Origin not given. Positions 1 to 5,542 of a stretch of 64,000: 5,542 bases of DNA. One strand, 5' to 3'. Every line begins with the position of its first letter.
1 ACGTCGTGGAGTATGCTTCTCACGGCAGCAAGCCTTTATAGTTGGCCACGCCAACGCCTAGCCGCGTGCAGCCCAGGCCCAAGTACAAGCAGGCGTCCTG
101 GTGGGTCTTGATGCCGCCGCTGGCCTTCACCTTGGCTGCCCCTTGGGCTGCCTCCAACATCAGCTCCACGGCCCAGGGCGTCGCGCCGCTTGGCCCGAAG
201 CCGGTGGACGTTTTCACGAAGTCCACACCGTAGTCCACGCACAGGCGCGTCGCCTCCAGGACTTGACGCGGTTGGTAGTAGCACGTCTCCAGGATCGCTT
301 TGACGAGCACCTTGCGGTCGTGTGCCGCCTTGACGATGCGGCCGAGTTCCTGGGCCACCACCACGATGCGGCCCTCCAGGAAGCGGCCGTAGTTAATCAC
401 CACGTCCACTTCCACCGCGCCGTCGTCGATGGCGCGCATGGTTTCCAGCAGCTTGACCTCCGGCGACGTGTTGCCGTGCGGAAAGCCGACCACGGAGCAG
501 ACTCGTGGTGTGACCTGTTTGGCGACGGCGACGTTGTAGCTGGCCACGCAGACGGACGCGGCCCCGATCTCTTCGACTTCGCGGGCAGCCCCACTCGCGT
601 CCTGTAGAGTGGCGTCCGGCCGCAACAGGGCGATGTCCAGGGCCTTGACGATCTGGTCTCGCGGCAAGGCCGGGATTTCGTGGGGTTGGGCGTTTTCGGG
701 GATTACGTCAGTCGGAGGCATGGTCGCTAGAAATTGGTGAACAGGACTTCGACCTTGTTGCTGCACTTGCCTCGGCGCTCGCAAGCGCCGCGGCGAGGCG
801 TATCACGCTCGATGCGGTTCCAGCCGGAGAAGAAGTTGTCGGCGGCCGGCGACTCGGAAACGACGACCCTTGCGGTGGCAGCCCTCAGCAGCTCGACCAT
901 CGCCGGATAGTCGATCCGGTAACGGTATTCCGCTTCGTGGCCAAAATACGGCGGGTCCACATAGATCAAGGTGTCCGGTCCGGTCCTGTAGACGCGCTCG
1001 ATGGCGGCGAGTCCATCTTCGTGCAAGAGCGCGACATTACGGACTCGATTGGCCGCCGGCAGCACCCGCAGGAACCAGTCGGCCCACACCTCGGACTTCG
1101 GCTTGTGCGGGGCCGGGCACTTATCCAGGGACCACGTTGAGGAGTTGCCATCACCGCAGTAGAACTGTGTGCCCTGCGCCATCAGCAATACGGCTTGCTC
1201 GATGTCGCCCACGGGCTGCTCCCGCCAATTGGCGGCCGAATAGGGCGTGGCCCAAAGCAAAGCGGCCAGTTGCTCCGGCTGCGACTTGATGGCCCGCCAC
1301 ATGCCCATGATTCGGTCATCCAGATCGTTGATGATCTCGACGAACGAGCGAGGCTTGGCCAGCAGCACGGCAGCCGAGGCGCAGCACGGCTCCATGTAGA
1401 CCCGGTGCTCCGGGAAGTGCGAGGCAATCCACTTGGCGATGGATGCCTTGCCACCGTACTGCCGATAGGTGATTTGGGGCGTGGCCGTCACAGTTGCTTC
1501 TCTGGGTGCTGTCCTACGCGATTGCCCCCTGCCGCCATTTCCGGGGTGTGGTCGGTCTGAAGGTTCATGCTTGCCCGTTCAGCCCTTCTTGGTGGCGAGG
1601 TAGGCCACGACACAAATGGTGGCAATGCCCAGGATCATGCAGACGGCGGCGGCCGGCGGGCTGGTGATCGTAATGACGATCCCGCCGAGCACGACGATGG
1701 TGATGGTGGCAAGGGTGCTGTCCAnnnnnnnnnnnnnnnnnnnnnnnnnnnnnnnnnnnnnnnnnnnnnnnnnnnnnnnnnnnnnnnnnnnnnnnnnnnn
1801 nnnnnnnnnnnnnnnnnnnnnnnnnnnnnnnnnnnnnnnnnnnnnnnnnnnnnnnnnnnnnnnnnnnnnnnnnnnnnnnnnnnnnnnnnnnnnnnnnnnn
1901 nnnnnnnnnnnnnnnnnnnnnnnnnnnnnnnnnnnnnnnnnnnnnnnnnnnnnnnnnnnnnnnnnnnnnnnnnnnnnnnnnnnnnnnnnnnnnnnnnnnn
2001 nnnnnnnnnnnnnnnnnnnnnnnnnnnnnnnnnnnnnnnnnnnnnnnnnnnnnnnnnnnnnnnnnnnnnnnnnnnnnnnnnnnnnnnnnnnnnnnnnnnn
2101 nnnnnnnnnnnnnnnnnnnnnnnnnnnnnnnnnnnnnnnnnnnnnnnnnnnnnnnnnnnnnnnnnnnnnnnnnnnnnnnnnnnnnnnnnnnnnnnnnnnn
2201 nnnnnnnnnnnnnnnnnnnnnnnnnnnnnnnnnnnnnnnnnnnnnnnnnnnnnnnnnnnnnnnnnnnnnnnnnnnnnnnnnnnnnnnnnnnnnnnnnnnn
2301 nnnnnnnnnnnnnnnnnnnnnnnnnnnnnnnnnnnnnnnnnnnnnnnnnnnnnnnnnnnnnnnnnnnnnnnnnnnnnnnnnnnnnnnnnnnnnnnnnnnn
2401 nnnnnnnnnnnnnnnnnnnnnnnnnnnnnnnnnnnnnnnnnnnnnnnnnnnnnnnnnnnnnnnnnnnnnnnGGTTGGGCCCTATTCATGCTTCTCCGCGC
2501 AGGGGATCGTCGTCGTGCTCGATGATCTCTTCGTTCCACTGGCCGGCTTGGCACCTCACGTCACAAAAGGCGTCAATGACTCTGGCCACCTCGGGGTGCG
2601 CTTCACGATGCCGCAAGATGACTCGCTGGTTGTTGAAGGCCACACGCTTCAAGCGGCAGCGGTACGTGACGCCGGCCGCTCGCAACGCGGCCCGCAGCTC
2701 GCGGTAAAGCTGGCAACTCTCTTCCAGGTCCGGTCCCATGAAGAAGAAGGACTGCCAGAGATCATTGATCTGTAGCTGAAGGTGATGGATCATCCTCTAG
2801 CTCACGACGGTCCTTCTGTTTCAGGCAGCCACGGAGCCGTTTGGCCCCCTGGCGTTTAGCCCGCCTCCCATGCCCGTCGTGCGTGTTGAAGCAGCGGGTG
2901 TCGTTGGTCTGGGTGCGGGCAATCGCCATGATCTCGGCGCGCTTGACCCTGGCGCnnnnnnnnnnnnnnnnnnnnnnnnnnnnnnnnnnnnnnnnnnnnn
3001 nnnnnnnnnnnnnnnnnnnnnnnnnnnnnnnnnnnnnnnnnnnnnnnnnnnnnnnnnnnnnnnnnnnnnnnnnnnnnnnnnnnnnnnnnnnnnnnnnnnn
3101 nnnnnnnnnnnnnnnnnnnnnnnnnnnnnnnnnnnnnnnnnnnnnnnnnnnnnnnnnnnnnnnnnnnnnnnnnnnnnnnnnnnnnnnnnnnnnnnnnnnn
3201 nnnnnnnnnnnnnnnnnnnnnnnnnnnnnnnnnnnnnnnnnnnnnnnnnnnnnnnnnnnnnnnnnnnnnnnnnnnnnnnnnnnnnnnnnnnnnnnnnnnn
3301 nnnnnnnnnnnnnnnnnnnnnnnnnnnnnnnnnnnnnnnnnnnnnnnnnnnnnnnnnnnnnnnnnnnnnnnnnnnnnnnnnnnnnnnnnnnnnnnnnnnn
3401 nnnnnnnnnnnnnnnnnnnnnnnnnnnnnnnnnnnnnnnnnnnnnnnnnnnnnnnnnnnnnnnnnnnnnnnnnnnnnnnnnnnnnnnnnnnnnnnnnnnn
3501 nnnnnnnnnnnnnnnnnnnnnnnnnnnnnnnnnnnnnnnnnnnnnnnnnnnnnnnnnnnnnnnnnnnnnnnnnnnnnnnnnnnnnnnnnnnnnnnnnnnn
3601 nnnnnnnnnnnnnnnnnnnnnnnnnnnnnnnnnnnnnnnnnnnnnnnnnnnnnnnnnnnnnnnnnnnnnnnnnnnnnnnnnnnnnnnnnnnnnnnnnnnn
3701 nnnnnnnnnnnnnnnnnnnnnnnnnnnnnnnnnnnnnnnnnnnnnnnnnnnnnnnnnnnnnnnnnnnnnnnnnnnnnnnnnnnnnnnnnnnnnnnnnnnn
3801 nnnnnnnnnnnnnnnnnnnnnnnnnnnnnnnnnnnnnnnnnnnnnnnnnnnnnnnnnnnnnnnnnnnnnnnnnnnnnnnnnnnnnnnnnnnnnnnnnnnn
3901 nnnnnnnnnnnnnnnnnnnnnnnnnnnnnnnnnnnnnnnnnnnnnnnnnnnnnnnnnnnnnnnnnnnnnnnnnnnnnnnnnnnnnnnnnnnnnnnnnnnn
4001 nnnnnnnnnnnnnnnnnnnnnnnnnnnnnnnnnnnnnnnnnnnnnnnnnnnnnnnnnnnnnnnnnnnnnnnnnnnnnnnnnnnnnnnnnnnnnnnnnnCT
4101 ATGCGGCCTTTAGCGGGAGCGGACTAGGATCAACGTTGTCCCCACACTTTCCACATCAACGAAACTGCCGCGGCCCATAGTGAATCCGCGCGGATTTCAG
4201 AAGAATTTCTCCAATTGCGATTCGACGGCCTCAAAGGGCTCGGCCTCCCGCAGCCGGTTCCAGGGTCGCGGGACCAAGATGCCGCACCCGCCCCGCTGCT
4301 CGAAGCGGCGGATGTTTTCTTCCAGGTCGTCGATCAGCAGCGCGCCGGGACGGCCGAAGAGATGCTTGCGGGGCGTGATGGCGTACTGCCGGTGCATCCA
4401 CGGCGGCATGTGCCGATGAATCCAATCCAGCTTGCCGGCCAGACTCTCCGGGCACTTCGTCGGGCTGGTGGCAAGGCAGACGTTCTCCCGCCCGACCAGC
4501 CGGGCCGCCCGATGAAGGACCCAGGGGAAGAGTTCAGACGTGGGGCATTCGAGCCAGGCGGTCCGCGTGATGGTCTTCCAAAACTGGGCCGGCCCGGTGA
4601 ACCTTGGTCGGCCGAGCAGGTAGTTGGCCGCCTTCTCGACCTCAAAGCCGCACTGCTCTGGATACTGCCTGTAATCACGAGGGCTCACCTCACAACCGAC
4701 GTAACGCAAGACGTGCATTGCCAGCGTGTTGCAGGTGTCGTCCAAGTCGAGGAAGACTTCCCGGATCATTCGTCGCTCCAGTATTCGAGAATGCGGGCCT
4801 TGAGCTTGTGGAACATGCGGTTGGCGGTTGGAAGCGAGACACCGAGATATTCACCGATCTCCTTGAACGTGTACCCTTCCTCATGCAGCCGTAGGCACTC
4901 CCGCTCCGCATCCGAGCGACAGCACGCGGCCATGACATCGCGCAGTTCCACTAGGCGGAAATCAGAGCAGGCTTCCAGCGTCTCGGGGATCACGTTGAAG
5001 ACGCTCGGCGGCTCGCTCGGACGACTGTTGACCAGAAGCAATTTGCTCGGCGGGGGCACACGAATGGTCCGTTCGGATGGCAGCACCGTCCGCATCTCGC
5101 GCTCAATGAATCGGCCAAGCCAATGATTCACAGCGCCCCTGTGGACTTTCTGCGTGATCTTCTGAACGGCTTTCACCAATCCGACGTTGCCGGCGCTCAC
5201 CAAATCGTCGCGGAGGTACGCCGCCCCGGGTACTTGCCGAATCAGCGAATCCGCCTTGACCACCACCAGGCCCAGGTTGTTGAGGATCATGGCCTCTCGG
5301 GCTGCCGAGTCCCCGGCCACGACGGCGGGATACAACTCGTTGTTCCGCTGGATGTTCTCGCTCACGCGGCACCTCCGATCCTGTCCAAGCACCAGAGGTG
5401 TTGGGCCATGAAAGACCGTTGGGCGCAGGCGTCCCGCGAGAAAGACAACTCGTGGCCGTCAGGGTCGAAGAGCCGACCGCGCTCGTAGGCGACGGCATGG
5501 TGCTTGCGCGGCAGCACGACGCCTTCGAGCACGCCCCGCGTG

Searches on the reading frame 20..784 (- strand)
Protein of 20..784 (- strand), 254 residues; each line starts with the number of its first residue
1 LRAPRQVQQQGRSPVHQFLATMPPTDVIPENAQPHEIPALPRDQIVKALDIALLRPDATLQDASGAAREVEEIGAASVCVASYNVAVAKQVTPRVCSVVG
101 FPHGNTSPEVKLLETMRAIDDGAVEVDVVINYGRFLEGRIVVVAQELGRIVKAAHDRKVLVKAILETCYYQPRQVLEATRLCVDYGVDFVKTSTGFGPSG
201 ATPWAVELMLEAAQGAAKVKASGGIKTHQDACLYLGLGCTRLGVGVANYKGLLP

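Call 56: search_protein_families(library=pfam, proteins=[window:20-784:-], max_evalue=0.01)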
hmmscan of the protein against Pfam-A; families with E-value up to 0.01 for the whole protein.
window:20-784:- (254 aa): 1 family
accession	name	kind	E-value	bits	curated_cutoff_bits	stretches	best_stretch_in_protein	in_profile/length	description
PF01791.15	DeoC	-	4.5e-16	59.6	23.8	1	40-227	4-200/229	DeoC/LacD family aldolase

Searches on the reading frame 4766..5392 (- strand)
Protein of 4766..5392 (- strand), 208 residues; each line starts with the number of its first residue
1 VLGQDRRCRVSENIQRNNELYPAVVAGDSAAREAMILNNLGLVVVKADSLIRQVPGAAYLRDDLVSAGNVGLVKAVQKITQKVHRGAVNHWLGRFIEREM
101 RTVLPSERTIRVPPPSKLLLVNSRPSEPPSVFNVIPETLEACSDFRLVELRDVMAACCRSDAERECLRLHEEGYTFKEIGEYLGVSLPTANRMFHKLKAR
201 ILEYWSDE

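Call 56: search_protein_families(library=pfam, proteins=[window:4766-5392:-], max_evalue=0.01)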
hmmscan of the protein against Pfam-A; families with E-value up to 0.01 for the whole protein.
window:4766-5392:- (208 aa): 7 families
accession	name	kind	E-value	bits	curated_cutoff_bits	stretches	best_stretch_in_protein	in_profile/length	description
PF08281.18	Sigma70_r4_2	-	1e-05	25.5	25.7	1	162-200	14-53/54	Sigma-70, region 4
PF13384.12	HTH_23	-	1.5e-05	25.1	24.6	1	165-196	9-40/50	Homeodomain-like domain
PF04545.22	Sigma70_r4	-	0.00021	21.1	24.1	1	161-189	7-36/50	Sigma-70, region 4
PF00325.26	Crp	-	0.00035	20.7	21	1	178-200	7-29/32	Bacterial regulatory proteins, crp family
PF13545.12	HTH_Crp_2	-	0.0054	17.1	27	0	174-200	23-49/70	Crp-like helix-turn-helix domain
PF00196.25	GerE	-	0.0086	16.1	23.5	0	161-190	5-34/57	Bacterial regulatory proteins, luxR family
PF09339.16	HTH_IclR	-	0.009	16.2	22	0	165-198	10-43/52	IclR helix-turn-helix domain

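Call 88: search_protein_families(library=phrogs, proteins=[window:4766-5392:-], max_evalue=0.01)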
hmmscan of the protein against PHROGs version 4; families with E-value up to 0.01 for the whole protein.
window:4766-5392:- (208 aa): 3 families
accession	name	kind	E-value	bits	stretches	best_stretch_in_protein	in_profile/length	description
phrog_351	-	transcription regulation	3.4e-11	43.4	1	16-200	489-721/928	RNA polymerase sigma factor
phrog_1740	-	transcription regulation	0.00065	19.3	1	160-204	170-215/567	RNA polymerase sigma factor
phrog_1190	-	transcription regulation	0.0037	18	1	157-205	110-159/167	RNA polymerase sigma factor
